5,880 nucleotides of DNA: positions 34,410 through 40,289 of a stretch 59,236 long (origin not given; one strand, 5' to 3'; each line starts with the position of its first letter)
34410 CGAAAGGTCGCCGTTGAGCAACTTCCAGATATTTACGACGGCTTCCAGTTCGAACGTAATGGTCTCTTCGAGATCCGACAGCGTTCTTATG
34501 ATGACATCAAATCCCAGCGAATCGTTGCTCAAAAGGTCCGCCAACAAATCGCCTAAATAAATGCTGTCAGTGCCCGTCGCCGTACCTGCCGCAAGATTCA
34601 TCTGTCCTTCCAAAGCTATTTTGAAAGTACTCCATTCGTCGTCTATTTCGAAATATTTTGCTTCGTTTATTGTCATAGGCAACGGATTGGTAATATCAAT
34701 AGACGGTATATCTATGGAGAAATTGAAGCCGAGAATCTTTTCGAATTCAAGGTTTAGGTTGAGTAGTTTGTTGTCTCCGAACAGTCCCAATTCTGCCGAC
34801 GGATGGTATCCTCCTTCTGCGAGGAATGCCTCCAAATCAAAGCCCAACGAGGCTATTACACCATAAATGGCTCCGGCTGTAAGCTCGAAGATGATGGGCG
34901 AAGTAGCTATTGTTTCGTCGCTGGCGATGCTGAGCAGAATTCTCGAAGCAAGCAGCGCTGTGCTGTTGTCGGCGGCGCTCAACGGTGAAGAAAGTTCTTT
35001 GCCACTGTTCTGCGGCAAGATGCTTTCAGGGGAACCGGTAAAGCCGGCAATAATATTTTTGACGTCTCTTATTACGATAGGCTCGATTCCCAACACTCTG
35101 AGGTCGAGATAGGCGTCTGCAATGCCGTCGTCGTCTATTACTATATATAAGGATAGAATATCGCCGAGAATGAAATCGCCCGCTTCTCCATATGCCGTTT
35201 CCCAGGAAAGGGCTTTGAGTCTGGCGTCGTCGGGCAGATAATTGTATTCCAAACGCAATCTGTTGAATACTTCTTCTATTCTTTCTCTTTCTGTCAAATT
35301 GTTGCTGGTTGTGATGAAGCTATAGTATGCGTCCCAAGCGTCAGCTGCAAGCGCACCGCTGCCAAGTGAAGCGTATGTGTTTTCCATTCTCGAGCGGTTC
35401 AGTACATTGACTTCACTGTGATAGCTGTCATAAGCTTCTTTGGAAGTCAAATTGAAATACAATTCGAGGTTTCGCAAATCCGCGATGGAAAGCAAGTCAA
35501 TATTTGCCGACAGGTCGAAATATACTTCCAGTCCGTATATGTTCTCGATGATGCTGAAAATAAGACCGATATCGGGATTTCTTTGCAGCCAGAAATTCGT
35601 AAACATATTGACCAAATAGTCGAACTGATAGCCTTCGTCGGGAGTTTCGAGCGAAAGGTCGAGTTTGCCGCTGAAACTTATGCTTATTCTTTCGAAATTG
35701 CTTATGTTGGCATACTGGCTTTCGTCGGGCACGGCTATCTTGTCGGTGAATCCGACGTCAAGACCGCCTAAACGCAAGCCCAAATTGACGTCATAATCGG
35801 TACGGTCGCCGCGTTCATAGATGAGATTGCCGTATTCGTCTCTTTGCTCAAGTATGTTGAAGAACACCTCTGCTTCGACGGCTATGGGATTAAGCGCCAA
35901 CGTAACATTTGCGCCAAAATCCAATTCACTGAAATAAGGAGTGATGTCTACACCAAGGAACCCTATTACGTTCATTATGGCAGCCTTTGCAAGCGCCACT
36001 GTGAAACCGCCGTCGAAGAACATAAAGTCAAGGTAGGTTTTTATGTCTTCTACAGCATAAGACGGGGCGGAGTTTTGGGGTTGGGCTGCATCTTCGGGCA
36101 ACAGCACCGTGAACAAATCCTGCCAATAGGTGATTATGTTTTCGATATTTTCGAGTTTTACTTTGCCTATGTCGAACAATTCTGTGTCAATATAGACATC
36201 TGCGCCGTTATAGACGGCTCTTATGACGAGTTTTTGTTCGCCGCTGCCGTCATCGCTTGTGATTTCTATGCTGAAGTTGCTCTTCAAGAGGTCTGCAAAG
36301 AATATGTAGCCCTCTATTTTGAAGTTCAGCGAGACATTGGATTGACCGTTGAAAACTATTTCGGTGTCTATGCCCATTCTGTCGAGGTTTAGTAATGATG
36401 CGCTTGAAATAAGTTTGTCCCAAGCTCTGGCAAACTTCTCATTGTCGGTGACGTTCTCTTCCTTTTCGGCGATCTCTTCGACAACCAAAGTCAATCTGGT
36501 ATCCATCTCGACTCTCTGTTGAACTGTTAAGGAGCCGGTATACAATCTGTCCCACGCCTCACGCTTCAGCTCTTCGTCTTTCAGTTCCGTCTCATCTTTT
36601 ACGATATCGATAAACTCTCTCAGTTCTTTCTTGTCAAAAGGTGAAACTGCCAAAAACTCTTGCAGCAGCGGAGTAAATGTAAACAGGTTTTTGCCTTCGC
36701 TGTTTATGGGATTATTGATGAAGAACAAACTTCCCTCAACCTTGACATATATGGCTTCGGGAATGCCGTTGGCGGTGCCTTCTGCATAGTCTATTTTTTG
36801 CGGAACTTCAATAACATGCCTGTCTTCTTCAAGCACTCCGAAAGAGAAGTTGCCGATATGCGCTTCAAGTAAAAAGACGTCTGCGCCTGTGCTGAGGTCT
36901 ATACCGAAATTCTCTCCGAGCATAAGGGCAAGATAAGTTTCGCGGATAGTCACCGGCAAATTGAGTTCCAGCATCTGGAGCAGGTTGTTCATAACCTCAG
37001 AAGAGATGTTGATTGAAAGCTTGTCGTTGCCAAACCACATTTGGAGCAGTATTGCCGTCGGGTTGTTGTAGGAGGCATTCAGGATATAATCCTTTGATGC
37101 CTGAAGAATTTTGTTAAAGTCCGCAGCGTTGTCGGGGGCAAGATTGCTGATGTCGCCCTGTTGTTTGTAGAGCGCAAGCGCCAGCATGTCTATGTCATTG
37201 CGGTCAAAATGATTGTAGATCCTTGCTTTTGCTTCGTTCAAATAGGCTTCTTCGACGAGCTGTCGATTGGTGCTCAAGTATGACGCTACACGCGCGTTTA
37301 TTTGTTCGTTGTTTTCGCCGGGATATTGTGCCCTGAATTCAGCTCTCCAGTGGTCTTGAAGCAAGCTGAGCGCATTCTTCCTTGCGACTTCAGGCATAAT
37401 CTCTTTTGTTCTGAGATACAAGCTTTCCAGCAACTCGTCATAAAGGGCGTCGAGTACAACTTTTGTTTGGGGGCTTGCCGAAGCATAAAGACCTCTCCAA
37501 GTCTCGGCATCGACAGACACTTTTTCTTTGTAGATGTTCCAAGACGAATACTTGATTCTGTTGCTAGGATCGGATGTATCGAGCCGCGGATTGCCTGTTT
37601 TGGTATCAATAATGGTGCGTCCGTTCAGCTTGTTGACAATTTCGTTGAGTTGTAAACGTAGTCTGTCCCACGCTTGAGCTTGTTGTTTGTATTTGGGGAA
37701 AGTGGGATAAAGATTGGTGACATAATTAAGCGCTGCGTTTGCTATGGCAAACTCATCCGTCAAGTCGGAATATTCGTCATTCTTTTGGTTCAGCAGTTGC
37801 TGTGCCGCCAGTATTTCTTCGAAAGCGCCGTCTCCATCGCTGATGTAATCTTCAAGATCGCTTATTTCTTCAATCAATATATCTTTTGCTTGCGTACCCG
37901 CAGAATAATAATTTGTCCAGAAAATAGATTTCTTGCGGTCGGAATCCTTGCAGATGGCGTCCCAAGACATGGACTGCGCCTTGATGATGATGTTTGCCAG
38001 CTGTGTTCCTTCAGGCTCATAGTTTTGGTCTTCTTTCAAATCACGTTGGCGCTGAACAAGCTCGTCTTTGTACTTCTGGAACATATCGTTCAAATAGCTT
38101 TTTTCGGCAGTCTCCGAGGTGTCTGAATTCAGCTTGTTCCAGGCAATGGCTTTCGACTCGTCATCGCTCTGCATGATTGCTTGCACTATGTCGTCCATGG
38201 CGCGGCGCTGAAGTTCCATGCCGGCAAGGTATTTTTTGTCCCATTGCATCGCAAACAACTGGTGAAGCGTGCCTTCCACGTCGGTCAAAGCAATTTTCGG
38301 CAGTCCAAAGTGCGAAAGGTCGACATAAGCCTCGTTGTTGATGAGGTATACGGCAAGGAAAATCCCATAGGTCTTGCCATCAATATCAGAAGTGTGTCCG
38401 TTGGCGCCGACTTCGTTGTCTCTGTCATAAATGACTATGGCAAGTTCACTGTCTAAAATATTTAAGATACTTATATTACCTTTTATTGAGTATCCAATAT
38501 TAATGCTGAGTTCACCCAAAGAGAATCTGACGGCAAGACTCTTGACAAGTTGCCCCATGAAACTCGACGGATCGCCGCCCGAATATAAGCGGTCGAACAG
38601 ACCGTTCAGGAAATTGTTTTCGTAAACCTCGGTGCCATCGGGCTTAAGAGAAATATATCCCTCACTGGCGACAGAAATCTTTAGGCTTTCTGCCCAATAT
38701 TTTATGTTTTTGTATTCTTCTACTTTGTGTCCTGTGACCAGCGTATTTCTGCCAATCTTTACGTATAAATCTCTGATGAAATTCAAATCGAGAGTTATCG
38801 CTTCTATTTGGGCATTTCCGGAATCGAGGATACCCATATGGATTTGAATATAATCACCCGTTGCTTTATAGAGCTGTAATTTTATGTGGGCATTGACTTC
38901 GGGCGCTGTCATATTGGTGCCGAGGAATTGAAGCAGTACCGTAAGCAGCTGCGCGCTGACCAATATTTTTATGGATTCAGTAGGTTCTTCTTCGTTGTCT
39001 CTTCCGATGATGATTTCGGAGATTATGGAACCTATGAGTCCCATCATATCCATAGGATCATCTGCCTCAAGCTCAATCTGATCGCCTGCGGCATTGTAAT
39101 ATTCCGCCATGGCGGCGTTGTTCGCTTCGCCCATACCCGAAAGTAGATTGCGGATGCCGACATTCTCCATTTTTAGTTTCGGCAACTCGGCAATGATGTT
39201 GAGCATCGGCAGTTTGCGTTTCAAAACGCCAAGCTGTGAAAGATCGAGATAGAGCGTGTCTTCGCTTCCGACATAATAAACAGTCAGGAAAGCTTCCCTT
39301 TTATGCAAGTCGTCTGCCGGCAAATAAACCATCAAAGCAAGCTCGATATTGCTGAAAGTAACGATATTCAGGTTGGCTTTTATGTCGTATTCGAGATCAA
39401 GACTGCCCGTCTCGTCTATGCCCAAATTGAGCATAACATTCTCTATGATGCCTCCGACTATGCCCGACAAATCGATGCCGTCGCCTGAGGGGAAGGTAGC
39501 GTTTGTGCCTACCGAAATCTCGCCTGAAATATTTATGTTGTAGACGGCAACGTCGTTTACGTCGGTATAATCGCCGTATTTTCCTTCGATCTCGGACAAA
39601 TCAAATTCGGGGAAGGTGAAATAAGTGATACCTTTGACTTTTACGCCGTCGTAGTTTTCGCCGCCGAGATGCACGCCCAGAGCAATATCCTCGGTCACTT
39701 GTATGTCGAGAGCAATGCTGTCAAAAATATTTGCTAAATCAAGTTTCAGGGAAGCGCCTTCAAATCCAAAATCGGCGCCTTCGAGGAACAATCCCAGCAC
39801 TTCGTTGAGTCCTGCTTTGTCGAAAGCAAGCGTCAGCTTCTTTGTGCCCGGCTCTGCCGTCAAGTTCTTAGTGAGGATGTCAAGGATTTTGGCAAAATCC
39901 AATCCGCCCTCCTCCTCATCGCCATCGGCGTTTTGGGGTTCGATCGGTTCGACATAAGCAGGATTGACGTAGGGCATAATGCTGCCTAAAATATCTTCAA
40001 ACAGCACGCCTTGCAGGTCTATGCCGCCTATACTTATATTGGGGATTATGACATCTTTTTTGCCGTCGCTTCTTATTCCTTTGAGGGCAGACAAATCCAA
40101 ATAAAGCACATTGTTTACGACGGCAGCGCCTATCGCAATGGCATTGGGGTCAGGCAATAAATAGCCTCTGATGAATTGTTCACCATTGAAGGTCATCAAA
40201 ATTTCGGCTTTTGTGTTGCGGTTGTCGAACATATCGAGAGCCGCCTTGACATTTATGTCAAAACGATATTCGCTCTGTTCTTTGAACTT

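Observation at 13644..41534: Uninterrupted 27.9-kb gene for a 9,296-aa lipoprotein that is almost entirely unassignable to known families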

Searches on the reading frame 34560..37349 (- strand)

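Call 28: search_protein_families(library=pfam, proteins=[window:34560-37349:-], max_evalue=1)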
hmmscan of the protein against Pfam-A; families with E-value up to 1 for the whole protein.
window:34560-37349:- (930 aa): 2 families
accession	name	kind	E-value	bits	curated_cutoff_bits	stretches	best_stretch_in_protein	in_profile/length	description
PF19181.5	DUF5863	-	0.029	14.6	25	1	13-101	27-112/169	Family of unknown function (DUF5863)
PF10130.15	PIN_2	-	0.14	12.8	22.4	0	23-61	66-103/133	PIN domain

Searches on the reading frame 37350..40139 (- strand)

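Call 28: search_protein_families(library=pfam, proteins=[window:37350-40139:-], max_evalue=1)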
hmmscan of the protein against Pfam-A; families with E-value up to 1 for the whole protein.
window:37350-40139:- (930 aa): 2 families
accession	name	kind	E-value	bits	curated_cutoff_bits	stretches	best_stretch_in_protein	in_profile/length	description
PF09246.16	PHAT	-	0.059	13.5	21.5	1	63-99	32-69/110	PHAT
PF20901.3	Sf6_terminase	-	0.38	11.3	27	0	710-769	15-73/106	Bacteriophage Sf6, terminase small subunit-like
